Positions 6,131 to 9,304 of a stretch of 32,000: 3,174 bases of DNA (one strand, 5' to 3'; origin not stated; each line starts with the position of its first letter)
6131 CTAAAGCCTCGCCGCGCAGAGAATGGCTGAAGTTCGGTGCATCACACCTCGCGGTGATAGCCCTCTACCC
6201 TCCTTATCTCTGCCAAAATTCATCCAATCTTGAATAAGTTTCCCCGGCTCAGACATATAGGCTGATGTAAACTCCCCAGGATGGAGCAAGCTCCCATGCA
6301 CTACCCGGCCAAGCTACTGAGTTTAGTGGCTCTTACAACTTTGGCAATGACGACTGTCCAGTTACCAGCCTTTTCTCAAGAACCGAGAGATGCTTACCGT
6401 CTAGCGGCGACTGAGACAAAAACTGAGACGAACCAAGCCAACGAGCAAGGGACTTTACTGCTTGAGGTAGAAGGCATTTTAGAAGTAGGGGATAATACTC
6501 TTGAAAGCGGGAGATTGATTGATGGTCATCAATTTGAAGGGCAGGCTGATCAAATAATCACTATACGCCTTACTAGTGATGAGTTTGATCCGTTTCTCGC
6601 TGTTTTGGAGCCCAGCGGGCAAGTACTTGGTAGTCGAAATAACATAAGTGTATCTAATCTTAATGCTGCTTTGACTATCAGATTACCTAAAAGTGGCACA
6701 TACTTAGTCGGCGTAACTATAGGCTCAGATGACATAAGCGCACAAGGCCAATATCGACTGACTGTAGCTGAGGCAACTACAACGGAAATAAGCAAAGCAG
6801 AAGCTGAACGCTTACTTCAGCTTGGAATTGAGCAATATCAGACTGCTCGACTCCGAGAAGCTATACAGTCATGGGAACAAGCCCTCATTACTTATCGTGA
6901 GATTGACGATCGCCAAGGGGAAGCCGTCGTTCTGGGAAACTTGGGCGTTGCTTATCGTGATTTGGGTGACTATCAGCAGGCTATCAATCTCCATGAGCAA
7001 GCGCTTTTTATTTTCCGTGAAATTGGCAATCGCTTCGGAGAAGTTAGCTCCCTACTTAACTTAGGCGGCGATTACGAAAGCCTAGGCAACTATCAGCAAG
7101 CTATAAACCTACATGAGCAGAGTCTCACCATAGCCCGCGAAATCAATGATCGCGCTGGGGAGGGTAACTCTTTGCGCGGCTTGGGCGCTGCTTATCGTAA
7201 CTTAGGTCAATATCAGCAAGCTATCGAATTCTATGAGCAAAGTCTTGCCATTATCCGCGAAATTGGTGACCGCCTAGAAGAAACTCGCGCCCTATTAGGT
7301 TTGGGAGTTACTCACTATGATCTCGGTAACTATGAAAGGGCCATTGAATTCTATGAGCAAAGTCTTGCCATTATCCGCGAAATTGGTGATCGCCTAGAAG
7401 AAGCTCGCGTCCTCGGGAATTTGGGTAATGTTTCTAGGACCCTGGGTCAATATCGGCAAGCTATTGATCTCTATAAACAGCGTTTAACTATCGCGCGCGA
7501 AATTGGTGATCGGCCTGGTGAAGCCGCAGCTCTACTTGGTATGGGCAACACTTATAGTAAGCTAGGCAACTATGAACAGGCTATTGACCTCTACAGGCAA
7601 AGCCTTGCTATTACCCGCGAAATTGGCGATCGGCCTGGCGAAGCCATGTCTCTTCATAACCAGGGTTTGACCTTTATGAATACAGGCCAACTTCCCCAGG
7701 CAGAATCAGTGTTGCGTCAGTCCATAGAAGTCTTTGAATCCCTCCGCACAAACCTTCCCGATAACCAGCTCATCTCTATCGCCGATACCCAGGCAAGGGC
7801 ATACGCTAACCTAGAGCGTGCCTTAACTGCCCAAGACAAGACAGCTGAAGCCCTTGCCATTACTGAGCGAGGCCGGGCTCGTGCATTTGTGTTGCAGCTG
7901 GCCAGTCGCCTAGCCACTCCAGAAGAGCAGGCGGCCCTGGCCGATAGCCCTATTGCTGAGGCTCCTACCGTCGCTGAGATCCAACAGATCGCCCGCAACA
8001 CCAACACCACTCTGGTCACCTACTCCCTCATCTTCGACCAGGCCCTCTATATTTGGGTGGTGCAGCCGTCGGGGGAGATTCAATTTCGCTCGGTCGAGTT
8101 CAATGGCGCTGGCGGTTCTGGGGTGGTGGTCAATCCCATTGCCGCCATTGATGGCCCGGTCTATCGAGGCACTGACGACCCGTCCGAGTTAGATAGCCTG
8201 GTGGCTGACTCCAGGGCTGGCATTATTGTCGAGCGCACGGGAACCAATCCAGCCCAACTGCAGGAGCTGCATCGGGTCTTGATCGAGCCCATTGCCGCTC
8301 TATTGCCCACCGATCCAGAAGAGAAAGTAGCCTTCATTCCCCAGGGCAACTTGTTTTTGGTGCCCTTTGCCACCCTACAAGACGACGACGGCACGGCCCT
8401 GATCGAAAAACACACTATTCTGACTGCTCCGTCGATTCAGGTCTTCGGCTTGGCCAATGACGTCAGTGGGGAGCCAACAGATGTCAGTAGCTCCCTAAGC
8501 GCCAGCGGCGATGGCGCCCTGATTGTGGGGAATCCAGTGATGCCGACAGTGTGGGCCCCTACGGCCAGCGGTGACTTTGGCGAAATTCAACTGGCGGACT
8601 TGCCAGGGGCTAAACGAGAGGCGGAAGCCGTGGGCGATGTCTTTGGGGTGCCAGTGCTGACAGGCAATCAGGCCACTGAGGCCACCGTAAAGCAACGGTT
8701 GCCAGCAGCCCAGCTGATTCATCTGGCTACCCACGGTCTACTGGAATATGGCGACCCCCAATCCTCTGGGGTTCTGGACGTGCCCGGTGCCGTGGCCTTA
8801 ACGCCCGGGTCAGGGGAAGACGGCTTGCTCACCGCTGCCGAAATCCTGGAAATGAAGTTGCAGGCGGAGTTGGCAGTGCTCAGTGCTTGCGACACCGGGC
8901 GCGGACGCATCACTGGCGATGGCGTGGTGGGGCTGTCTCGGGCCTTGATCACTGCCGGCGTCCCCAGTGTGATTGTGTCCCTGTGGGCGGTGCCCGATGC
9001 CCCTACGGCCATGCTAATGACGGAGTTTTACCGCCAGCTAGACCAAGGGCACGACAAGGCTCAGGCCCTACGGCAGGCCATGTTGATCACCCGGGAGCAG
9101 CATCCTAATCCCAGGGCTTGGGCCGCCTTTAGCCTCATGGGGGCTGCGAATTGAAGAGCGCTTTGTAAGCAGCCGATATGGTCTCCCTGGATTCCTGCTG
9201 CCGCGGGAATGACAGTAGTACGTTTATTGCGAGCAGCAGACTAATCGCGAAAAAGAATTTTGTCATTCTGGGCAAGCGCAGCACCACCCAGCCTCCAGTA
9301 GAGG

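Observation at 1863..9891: A conserved upstream box links both CHAT genes and the YbjN-like/orthocaspase unit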

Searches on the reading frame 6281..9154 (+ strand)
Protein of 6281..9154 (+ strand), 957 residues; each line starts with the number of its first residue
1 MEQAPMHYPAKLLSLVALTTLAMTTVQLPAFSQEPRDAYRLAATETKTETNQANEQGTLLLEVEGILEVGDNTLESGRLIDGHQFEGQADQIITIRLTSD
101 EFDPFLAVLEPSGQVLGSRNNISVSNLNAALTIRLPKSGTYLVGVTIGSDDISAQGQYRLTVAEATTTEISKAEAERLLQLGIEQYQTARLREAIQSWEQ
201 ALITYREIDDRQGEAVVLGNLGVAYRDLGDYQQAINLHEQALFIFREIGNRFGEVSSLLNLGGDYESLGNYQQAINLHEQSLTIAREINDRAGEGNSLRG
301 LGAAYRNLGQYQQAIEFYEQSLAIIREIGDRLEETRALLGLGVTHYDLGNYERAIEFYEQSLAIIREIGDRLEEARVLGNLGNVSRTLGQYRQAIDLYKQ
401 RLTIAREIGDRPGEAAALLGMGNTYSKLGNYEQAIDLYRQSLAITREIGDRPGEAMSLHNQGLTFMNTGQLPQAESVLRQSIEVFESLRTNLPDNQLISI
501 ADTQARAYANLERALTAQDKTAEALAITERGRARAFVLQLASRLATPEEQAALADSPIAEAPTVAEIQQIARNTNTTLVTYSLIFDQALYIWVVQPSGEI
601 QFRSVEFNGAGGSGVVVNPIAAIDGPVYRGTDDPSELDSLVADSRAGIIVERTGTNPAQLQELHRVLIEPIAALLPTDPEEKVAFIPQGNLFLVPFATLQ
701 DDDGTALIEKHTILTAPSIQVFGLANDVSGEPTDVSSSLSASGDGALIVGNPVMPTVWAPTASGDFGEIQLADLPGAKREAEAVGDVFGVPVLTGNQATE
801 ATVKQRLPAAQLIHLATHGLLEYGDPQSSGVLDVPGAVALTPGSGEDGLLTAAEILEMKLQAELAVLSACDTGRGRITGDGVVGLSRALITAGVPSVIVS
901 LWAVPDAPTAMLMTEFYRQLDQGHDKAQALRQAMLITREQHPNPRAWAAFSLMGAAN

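Call 7: search_protein_families(library=pfam, proteins=[window:6281-9154:+])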
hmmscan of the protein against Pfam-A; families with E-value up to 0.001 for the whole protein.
window:6281-9154:+ (957 aa): 24 families
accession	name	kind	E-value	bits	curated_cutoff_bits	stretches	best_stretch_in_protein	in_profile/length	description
PF12770.12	CHAT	-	2.5e-69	234.4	24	1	659-955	3-289/289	CHAT domain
PF13424.12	TPR_12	-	1.1e-60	202.2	30.1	4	257-326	5-76/77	Tetratricopeptide repeat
PF13176.12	TPR_7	-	2e-45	149.4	27.9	6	417-451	1-35/36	Tetratricopeptide repeat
PF00515.34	TPR_1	-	3.5e-45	150.5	27.8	4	415-444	1-30/34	Tetratricopeptide repeat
PF13374.12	TPR_10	-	1.9e-35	120.3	27.5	5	337-367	4-34/42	Tetratricopeptide repeat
PF07719.23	TPR_2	-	2.8e-35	117.9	27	3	298-324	4-30/34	Tetratricopeptide repeat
PF13181.12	TPR_8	-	5.6e-29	98.2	25.7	2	336-364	2-30/34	Tetratricopeptide repeat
PF10579.15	Rapsyn_N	-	4.3e-18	65.6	23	1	175-248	6-76/80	Rapsyn N-terminal myristoylation and linker region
PF13174.12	TPR_6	-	1.3e-14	54.2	26.3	0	417-440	2-25/33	Tetratricopeptide repeat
PF17874.7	TPR_MalT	-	1.7e-13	51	45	2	257-368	42-155/336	MalT-like TPR region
PF13432.12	TPR_16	-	8.5e-13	48.9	32.7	1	382-444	4-60/65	Tetratricopeptide repeat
PF13414.12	TPR_11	-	6.4e-12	45.4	26.8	0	422-445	1-24/42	TPR repeat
PF13428.12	TPR_14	-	7.6e-12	45.1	23.5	0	298-323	4-29/44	Tetratricopeptide repeat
PF14559.12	TPR_19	-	2.2e-11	44.4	25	2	389-443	5-53/68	Tetratricopeptide repeat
PF07720.18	TPR_3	-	2.4e-11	43.9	20.7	0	299-323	5-29/34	Tetratricopeptide repeat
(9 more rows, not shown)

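Call 90: search_protein_families(library=padloc, proteins=[window:6296-9154:+], max_evalue=0.001)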
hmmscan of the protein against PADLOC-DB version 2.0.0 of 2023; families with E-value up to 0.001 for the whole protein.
window:6296-9154:+ (952 aa): 4 families
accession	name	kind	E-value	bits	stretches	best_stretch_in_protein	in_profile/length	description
PDLC01169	TPR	-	1.3e-60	202.9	5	372-460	111-199/252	TPR repeats containing protein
PDLC01171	TPR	-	7.4e-15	52.9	3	153-319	124-282/504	TPR repeats containing protein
PDLC01078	C3a156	-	6.3e-14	50.3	0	312-395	65-152/268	oxidoreductase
PDLC01092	C3a198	-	5.5e-06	23.6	0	369-442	234-304/523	TPR protein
